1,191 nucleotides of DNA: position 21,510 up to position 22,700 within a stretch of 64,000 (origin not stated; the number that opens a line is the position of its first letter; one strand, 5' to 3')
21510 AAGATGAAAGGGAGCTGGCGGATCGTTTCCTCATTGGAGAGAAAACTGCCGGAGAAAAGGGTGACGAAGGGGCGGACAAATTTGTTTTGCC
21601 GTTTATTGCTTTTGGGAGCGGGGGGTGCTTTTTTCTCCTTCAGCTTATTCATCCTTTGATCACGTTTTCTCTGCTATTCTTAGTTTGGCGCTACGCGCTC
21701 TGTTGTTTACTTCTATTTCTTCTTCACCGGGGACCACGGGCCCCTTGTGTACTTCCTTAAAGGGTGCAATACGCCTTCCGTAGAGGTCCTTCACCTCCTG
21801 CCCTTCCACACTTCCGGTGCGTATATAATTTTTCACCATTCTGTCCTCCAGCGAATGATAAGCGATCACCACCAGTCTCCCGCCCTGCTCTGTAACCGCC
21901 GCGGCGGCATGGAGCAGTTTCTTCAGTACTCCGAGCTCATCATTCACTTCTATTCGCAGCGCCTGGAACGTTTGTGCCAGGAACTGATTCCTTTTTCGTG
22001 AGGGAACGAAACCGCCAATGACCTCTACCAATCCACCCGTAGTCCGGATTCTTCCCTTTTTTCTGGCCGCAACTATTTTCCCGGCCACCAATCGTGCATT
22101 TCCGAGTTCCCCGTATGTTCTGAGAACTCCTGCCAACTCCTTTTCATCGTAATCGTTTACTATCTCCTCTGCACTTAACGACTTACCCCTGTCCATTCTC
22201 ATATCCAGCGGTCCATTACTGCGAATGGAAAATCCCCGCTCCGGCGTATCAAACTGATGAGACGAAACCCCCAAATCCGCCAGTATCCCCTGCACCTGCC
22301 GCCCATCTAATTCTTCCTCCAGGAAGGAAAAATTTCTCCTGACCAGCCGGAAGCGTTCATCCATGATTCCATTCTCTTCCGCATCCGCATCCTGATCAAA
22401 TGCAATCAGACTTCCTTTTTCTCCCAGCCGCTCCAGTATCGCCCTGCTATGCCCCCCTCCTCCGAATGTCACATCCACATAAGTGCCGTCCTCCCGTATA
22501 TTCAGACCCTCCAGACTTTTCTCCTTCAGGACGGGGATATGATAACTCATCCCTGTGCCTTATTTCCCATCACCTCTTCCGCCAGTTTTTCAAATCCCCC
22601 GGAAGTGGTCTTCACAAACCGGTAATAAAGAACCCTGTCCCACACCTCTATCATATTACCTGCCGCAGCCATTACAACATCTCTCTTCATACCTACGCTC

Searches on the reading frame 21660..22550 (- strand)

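Call 55: search_protein_families(library=pfam, proteins=[window:21660-22550:-], max_evalue=0.001)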
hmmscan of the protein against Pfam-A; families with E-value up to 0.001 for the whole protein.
window:21660-22550:- (296 aa): 2 families
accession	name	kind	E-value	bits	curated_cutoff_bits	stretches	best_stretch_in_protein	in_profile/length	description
PF01795.25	Methyltransf_5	-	1.1e-91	308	27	1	2-295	2-308/309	MraW methylase family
PF01728.25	FtsJ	-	0.00025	21.5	24.1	0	16-97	16-105/181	FtsJ-like methyltransferase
